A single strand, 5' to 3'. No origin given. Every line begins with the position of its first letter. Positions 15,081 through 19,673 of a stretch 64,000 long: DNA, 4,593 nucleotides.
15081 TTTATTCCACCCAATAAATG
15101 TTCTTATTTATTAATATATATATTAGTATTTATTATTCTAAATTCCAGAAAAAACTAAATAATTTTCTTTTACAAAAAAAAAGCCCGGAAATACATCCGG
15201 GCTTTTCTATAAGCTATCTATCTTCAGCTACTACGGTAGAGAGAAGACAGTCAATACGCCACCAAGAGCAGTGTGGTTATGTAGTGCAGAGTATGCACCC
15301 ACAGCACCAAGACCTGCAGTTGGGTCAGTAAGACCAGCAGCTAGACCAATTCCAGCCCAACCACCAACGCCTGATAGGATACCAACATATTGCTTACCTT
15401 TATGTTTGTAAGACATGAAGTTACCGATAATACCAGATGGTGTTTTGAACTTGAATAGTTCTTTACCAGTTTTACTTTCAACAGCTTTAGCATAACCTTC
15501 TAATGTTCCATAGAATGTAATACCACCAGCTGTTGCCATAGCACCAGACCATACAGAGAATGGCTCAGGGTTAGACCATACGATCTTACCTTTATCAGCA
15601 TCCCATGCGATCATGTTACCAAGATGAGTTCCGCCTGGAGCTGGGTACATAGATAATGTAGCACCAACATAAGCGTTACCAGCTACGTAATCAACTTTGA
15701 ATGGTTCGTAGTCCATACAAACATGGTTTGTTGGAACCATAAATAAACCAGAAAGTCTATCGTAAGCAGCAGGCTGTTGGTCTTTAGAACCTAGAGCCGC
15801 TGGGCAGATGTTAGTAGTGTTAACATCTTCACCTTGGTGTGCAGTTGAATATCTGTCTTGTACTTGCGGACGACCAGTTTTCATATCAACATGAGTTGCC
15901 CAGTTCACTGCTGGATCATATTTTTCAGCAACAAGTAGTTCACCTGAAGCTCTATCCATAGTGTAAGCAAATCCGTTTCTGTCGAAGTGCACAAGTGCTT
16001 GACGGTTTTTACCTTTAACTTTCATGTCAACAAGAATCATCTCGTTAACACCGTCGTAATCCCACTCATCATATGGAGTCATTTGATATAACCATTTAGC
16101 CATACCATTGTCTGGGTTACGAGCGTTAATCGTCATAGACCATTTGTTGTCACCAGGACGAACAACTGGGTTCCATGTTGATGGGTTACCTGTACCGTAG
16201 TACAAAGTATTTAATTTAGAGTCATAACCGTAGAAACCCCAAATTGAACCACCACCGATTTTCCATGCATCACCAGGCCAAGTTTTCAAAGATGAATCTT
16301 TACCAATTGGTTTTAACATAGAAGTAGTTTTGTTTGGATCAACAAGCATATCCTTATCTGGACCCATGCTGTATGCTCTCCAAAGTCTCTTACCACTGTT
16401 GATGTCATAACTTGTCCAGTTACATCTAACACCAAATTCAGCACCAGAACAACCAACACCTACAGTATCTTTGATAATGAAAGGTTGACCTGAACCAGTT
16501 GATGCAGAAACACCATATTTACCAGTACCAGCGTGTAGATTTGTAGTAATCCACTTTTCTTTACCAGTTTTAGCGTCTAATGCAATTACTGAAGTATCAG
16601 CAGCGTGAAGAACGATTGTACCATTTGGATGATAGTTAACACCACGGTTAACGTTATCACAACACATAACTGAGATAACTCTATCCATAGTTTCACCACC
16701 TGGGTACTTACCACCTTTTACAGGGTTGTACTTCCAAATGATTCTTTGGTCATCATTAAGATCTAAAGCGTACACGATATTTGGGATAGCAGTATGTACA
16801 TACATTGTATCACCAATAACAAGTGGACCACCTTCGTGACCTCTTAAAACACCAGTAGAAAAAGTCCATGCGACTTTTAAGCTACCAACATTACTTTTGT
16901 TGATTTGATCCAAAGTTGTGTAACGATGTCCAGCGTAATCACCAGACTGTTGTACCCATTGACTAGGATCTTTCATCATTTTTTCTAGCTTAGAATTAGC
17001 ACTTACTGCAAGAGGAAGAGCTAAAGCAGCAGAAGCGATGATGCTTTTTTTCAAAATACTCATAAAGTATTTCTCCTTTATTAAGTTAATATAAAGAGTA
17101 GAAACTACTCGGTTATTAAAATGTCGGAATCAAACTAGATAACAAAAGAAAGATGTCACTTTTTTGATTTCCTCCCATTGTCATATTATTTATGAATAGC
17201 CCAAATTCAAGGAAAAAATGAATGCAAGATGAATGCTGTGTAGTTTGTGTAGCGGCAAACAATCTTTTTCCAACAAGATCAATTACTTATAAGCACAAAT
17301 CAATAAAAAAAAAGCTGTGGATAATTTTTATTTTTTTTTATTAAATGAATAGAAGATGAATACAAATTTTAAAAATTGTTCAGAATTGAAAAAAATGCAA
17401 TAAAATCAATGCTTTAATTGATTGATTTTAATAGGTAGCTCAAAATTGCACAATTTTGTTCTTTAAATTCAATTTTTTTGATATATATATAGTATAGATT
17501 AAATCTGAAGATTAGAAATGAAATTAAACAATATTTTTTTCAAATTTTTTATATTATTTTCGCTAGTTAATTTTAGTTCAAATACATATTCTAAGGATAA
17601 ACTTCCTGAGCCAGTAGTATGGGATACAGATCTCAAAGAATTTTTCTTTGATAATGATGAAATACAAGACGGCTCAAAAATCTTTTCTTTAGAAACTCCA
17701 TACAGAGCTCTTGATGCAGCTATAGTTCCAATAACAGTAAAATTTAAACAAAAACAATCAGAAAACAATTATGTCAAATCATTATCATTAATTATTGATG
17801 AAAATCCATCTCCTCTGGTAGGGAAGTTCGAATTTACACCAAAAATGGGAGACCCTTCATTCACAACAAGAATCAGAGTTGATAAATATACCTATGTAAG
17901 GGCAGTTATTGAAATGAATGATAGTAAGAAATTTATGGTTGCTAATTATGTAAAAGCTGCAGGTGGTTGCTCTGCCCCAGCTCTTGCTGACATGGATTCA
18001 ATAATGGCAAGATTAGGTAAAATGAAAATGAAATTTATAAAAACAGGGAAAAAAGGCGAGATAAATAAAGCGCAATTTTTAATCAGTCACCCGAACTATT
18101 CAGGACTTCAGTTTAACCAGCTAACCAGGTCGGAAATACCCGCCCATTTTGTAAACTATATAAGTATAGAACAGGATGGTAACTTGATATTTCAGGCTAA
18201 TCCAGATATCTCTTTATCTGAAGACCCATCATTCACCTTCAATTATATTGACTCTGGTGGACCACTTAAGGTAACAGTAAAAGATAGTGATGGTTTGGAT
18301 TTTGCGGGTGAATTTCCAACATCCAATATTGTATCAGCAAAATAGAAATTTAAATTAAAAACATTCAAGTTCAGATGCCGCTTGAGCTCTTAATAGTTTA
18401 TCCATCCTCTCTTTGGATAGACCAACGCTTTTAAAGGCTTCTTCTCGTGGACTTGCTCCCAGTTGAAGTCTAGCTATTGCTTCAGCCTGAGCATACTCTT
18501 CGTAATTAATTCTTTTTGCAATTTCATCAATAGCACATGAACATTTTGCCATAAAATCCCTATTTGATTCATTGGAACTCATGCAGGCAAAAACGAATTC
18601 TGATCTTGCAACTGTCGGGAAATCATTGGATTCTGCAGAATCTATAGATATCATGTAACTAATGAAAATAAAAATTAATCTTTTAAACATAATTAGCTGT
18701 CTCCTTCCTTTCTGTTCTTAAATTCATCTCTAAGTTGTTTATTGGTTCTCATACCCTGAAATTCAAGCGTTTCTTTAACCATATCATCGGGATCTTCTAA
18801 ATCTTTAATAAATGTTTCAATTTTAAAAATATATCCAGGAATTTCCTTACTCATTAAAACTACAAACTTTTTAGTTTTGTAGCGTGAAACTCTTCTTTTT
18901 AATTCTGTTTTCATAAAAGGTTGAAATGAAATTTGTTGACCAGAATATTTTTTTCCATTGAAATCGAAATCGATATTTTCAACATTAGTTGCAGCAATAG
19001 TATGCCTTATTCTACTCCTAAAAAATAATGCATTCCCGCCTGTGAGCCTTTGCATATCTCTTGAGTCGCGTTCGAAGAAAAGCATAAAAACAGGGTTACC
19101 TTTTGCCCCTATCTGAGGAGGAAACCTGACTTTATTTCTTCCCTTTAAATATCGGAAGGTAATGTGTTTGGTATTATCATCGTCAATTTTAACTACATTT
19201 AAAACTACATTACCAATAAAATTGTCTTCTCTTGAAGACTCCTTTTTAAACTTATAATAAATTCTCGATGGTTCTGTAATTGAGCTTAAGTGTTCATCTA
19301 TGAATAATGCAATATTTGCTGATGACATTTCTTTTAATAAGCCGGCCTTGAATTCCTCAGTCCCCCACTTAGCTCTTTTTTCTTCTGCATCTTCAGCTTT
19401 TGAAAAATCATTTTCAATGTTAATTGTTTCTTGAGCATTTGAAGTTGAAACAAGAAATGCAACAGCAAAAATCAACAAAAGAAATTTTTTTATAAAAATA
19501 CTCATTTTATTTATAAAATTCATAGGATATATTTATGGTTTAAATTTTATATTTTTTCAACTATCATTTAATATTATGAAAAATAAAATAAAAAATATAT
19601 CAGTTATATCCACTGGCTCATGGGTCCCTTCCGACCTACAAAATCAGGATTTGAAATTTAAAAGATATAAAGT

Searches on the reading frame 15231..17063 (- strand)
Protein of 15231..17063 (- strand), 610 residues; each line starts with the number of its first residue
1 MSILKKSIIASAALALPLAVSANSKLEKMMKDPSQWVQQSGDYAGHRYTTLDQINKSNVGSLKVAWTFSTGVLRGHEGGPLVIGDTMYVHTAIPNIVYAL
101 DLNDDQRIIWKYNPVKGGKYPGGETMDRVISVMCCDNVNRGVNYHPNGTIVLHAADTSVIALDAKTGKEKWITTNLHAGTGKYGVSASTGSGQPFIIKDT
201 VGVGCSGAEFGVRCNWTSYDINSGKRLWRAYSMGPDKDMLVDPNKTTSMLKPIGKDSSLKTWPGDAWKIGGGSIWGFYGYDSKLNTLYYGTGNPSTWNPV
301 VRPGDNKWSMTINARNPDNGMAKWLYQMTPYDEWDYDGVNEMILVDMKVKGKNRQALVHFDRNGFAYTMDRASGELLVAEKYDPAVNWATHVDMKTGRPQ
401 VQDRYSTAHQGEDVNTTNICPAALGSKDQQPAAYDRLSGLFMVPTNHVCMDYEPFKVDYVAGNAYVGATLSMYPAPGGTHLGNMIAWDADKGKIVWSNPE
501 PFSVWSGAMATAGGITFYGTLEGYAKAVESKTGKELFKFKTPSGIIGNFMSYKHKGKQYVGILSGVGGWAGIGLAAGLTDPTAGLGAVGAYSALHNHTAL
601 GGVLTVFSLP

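Call 7: search_protein_families(library=ncbifam, proteins=[window:15231-17063:-])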
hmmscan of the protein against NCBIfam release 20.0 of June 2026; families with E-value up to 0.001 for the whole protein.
window:15231-17063:- (610 aa): 5 families
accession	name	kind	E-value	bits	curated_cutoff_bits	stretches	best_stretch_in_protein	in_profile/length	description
TIGR03075.1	PQQ_enz_alc_DH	subfamily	4.1e-200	665.9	480.05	1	21-568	6-530/530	PQQ-dependent dehydrogenase, methanol/ethanol family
TIGR04528.1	acido_non_PQQ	subfamily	2.9e-73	247.3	650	1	34-564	4-484/493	acido-empty-quinoprotein group A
TIGR03074.1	PQQ_membr_DH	subfamily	3.9e-43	147.4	832.65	2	28-391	149-515/783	membrane-bound PQQ-dependent dehydrogenase, glucose/quinate/shikimate family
TIGR03300.1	assembly_YfgL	equivalog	3.1e-10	39.3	285.2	1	482-546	75-138/377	outer membrane protein assembly factor BamB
NF008351.0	PRK11138.1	equivalog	0.00094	17.8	423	0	147-173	160-186/394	outer membrane protein assembly factor BamB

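Call 10: find_related_loci(query=window:15231-17063:-, collection=genome_contigs, flank=10000)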
Query window:15231-17063:- (610 aa) in genome_contigs; peptide patterns used: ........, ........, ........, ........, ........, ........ (x = any residue, [..] = any of these).
600 stretches matched a pattern (row limit reached: there are more); 594 encode a relative of the query (tblastn E <= 1e-3); the best 80 are kept; 80 distinct loci.
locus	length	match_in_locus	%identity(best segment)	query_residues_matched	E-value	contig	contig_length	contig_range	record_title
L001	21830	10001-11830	99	1-610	0e+0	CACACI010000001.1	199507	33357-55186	uncultured Alphaproteobacteria bacterium isolate AG-343-F10 genome assembly, contig: AG-343-F10_NODE_1, whole genome sho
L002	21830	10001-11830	98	1-610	0e+0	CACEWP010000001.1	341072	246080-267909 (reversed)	uncultured Alphaproteobacteria bacterium isolate AG-907-I19 genome assembly, contig: AG-907-I19_NODE_1, whole genome sho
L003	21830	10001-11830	98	1-610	0e+0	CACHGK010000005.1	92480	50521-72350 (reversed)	uncultured Alphaproteobacteria bacterium isolate AG-911-L17 genome assembly, contig: AG-911-L17_NODE_5, whole genome sho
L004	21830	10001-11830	97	1-610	0e+0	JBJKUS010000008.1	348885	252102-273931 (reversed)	MAG: Alphaproteobacteria bacterium isolate LRMED-289 Alphaproteobacteria-LRMED-289-C8, whole genome shotgun sequence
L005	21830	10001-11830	97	1-610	0e+0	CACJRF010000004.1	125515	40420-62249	MAG: uncultured Alphaproteobacteria bacterium isolate AG-915-O07 genome assembly, contig: AG-915-O07_NODE_4, whole genom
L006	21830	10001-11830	96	1-610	0e+0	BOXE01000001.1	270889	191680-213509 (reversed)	MAG: Alphaproteobacteria bacterium CM1_5m.P40 DNA, sequence01, whole genome shotgun sequence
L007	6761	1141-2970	96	1-610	0e+0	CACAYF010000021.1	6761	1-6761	uncultured Alphaproteobacteria bacterium isolate AG-349-G20 genome assembly, contig: AG-349-G20_NODE_21, whole genome sh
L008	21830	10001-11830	95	1-610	0e+0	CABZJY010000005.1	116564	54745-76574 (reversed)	MAG: uncultured Alphaproteobacteria bacterium isolate AG-896-A16 genome assembly, contig: AG-896-A16_NODE_5, whole genom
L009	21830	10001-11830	95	1-610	0e+0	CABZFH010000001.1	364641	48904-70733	MAG: uncultured Alphaproteobacteria bacterium isolate AG-337-E20 genome assembly, contig: AG-337-E20_NODE_1, whole genom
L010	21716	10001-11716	69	23-610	0e+0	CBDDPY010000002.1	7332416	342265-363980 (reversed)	MAG: Alphaproteobacteria bacterium isolate c8c04a1d-975f-49ae-a333-9dd0332b5757 genome assembly, contig: chromosome_2, w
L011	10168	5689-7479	66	1-610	0e+0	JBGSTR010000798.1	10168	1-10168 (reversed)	MAG: Chromatiaceae bacterium isolate JTS-AC412 k141_3094399, whole genome shotgun sequence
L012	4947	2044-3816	67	4-610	0e+0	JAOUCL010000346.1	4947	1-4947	MAG: Rhodospirillales bacterium isolate 24_Oct_SF_Bin19 24_Oct_SF_Bin19_scaffold_5898_c1, whole genome shotgun sequence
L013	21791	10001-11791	67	1-610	0e+0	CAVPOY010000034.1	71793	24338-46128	MAG: uncultured Gammaproteobacteria bacterium isolate MFD09779.bin.2.53 genome assembly, contig: contig_54914, whole gen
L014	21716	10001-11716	68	23-610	0e+0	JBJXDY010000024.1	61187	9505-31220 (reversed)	MAG: Dongiaceae bacterium isolate P.bin.51 k127_40882, whole genome shotgun sequence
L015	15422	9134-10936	66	4-610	0e+0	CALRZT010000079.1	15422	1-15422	MAG: Pseudoxanthobacter soli DSM 19599 isolate JJ-MO7B3-363-2-m1-bin365 genome assembly, contig: JJ-MO7B3-363-C460, whol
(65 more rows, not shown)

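Call 57: find_encoding_contigs(protein=window:15231-17063:-, flank=3000, max_places=10)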
Protein window:15231-17063:- (610 aa): no gene with exactly this product is on record in the collection.

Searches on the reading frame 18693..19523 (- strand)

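Call 7: search_protein_families(library=ncbifam, proteins=[window:18693-19523:-])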
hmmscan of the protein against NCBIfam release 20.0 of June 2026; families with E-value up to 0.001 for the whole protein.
window:18693-19523:- (276 aa): 0 families

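Call 8: search_protein_families(library=pfam, proteins=[window:18693-19523:-])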
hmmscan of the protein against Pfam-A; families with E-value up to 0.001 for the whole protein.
window:18693-19523:- (276 aa): 0 families

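Call 22: search_protein_families(library=pfam, proteins=[window:18693-19523:-], max_evalue=1)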
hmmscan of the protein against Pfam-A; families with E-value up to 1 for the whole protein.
window:18693-19523:- (276 aa): 2 families
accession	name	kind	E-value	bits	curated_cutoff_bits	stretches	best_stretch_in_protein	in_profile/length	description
PF03032.20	FSAP_sig_propep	-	0.034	14.6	27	1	10-49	2-41/46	Frog skin active peptide family signal and propeptide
PF01466.24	Skp1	-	0.097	13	22.3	1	32-50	25-43/48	Skp1 family, dimerisation domain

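Call 76: search_protein_families(library=ncbifam, proteins=[window:18693-19523:-], max_evalue=0.01)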
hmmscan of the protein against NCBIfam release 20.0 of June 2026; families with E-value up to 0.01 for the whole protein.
window:18693-19523:- (276 aa): 0 families
